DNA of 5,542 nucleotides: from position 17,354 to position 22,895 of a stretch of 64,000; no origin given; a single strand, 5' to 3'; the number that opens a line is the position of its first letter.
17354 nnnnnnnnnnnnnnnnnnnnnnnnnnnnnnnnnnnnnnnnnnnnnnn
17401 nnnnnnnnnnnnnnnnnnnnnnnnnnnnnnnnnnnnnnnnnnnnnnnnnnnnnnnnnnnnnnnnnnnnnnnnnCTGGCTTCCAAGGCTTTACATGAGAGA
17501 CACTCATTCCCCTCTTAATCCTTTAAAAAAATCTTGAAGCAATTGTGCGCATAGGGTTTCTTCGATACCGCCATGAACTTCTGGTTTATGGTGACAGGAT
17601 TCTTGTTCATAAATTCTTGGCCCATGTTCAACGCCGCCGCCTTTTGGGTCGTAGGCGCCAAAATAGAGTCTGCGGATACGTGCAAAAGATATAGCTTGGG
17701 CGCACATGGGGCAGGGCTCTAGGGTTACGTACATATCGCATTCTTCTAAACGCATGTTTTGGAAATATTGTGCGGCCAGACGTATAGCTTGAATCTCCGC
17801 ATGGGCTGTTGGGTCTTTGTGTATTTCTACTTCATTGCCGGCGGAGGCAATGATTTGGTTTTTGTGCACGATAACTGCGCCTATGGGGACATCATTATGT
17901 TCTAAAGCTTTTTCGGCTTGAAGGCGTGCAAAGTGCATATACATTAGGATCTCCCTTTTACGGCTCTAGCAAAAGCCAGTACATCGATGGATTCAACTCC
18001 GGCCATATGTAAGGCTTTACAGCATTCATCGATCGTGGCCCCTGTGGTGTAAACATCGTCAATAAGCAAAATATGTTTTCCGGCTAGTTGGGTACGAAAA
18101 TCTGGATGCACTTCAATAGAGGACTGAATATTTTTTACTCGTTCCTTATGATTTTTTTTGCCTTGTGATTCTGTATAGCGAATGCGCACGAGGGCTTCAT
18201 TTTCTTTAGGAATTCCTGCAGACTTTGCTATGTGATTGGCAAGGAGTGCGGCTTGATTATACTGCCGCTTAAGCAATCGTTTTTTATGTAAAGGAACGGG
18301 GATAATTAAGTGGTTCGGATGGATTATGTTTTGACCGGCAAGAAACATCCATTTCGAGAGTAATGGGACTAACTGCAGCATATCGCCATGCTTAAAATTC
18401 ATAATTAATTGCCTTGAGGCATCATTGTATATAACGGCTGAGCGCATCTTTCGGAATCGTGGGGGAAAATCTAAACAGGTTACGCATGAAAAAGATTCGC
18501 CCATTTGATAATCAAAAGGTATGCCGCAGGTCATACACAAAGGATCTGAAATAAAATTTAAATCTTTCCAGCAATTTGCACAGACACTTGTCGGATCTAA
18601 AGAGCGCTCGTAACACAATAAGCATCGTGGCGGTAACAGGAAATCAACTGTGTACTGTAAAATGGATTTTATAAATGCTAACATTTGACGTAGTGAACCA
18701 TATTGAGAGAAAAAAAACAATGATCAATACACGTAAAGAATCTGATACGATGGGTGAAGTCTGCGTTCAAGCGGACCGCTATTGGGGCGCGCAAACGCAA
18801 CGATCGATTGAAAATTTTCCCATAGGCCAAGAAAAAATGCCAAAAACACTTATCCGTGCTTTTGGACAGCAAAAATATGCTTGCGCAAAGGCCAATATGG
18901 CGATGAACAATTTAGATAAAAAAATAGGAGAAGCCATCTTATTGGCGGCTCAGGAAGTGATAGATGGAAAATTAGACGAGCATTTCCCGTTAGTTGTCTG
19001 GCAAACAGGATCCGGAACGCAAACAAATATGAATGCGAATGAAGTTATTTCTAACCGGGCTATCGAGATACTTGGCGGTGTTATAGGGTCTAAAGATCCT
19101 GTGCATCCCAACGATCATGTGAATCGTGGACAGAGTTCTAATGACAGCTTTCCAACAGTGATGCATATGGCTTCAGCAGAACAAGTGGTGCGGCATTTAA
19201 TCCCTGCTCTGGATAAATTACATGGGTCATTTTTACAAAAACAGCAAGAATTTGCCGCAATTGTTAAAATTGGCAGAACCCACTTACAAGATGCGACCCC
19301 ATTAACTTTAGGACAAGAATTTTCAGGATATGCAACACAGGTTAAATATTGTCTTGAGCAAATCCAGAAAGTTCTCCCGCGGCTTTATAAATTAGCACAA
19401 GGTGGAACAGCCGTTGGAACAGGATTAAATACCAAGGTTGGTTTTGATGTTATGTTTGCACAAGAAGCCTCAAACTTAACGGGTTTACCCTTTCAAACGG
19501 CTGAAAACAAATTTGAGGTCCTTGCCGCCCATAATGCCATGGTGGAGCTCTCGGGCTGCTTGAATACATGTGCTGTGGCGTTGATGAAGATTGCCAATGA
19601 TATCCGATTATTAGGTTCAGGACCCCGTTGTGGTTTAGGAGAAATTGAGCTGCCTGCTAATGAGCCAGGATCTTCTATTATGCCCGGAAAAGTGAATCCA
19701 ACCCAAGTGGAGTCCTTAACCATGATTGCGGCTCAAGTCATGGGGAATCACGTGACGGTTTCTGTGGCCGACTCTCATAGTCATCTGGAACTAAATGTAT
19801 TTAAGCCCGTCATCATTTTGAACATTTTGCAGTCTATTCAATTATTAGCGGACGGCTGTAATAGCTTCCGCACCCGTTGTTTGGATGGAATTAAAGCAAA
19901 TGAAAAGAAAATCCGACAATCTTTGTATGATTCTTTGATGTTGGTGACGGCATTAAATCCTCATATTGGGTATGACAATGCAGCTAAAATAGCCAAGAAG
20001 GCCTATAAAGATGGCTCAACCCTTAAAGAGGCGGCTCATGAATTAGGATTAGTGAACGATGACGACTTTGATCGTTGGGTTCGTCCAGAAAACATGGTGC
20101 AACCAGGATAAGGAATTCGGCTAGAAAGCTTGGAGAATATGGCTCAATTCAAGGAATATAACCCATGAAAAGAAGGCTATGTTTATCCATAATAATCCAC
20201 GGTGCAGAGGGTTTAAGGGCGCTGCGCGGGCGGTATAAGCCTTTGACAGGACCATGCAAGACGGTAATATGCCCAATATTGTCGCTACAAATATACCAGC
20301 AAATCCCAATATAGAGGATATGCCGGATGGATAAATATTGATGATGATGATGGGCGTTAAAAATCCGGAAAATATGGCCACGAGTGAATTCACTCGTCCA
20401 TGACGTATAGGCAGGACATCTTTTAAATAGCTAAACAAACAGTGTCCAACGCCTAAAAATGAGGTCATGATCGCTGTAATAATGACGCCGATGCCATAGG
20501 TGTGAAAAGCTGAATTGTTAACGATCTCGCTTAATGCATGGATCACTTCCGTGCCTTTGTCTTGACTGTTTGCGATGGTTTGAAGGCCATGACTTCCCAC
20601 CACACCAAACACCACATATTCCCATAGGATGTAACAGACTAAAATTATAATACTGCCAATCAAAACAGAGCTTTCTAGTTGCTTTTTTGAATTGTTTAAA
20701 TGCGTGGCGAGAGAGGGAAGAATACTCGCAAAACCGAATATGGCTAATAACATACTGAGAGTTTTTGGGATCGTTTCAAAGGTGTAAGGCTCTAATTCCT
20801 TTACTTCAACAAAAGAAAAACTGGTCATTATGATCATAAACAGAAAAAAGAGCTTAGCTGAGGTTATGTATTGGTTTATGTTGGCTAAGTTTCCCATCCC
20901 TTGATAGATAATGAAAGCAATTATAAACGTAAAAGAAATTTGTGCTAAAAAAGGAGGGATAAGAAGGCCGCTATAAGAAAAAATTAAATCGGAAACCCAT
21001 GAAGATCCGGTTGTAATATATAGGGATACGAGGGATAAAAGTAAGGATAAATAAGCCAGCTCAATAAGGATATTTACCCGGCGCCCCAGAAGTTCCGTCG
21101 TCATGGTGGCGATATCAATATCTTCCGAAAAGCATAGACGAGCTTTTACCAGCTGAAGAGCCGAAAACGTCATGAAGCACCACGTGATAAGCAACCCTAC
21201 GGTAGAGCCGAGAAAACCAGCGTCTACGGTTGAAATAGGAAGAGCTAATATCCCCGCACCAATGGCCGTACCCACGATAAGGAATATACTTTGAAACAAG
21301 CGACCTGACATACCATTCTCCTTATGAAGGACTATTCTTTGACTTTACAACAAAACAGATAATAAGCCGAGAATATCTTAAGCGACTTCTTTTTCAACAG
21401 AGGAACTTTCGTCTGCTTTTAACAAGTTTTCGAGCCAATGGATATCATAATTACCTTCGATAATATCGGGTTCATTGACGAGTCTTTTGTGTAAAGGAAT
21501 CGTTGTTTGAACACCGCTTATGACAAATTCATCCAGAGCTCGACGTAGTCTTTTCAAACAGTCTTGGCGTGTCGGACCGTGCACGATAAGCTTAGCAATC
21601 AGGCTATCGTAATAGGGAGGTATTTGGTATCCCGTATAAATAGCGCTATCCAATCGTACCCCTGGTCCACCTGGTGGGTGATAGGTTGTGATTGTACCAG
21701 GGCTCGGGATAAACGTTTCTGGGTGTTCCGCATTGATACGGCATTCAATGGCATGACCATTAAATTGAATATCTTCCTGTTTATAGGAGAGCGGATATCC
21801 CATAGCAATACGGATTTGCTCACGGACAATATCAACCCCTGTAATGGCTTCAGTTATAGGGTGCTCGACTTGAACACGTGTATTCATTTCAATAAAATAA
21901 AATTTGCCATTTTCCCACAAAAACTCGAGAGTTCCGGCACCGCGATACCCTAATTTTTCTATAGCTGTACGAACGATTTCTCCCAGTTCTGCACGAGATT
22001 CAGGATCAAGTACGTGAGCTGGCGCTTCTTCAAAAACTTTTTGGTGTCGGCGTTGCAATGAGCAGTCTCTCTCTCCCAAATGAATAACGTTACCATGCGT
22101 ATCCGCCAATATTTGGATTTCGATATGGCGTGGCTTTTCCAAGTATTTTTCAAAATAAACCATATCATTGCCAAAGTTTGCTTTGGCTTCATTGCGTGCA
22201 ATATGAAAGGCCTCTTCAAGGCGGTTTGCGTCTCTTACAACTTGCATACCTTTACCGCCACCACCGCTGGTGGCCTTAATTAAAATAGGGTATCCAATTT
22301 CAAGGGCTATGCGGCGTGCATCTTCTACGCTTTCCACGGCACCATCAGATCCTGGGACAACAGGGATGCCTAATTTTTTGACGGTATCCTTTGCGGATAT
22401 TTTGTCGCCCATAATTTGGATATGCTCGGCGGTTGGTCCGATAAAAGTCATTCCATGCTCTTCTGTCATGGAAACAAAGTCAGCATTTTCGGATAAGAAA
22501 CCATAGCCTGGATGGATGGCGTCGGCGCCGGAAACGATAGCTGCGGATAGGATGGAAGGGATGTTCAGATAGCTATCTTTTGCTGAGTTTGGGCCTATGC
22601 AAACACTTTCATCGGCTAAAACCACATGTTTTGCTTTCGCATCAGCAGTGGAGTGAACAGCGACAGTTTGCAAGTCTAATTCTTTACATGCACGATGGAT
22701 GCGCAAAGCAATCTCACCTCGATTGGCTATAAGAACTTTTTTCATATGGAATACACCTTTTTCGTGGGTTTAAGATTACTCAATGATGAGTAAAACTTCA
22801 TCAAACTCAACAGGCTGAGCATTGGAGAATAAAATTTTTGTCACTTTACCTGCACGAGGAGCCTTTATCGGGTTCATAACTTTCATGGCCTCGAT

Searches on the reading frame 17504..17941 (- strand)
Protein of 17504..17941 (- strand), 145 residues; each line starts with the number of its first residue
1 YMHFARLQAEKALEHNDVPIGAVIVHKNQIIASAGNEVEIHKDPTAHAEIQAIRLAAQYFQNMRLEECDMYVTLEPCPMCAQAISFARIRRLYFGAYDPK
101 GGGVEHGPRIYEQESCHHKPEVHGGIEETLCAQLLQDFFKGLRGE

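Call 21: search_protein_families(library=pfam, proteins=[window:17504-17941:-], max_evalue=0.00001)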
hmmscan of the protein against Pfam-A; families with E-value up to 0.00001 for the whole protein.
window:17504-17941:- (145 aa): 2 families
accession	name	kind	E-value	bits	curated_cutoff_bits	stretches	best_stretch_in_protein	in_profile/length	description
PF14437.12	MafB19-deam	-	2.7e-33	115.3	27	1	4-143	9-142/142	MafB19-like deaminase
PF00383.29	dCMP_cyt_deam_1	-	1e-27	96.4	25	1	1-95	7-101/102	Cytidine and deoxycytidylate deaminase zinc-binding region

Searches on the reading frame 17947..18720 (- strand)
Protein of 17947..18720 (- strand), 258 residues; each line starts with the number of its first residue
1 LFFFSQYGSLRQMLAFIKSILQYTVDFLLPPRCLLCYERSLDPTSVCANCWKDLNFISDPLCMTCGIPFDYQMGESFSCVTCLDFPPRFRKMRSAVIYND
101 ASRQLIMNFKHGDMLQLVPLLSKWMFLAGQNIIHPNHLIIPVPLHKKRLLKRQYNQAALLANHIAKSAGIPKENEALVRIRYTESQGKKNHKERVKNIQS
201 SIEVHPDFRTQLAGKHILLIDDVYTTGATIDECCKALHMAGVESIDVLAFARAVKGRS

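Call 21: search_protein_families(library=pfam, proteins=[window:17947-18720:-], max_evalue=0.00001)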
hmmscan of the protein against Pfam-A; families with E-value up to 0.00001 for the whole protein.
window:17947-18720:- (258 aa): 2 families
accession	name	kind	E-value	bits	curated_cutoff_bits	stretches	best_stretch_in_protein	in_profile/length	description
PF18912.6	DZR_2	-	1.5e-14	53.9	27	1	25-82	2-55/56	Double zinc ribbon domain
PF00156.33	Pribosyltran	-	7.2e-08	32.3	26.3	1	157-252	40-125/158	Phosphoribosyl transferase domain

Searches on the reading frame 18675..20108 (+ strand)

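Call 21: search_protein_families(library=pfam, proteins=[window:18675-20108:+], max_evalue=0.00001)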
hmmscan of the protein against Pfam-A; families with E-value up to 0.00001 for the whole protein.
window:18675-20108:+ (478 aa): 2 families
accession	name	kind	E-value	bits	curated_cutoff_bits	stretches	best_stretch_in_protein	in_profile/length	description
PF00206.25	Lyase_1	-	4.4e-108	361.8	27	1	27-357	1-312/312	Lyase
PF10415.14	FumaraseC_C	-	6.2e-26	91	32.5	1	423-475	1-53/54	Fumarase C C-terminus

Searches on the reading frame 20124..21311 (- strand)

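Call 21: search_protein_families(library=pfam, proteins=[window:20124-21311:-], max_evalue=0.00001)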
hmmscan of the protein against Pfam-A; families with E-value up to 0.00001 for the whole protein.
window:20124-21311:- (396 aa): 3 families
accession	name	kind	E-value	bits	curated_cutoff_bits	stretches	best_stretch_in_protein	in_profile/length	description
PF03222.19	Trp_Tyr_perm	-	2.4e-65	221.6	22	1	4-374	4-377/393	Tryptophan/tyrosine permease family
PF01490.24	Aa_trans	-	2.6e-09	36.7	25.6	1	5-386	5-402/410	Transmembrane amino acid transporter protein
PF03845.19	Spore_permease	-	1.7e-07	30.8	23.4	1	6-320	5-309/321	Spore germination protein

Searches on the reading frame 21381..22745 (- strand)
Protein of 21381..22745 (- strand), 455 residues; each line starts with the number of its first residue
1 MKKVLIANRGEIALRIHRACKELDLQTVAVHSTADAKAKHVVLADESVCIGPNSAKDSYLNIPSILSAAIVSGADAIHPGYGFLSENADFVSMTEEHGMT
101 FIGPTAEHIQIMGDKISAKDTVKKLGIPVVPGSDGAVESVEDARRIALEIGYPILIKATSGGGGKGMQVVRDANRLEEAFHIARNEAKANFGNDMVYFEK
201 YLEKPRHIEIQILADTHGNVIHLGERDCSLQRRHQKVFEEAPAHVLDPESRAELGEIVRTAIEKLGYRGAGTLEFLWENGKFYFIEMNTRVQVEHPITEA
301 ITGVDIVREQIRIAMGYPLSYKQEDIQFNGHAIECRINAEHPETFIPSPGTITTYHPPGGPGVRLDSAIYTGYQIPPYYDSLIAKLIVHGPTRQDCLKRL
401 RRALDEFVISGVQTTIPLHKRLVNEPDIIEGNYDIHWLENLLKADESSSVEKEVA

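Call 21: search_protein_families(library=pfam, proteins=[window:21381-22745:-], max_evalue=0.00001)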
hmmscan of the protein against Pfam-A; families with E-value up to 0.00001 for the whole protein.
window:21381-22745:- (455 aa): 5 families
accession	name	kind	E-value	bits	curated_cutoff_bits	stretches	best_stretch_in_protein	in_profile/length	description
PF02786.22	CPSase_L_D2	-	1.3e-79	267.1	19.8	1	114-320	1-209/211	Carbamoyl-phosphate synthase L chain, ATP binding domain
PF00289.28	Biotin_carb_N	-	2.6e-44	150.6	25.5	1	1-109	2-110/110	Biotin carboxylase, N-terminal domain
PF02785.25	Biotin_carb_C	-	5.9e-41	139.4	32.4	1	334-439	1-107/108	Biotin carboxylase C-terminal domain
PF02222.28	ATP-grasp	-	2.6e-11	43.9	27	1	123-291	4-163/179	ATP-grasp domain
PF07478.18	Dala_Dala_lig_C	-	1.2e-08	35.1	24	1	124-289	4-174/204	D-ala D-ala ligase C-terminus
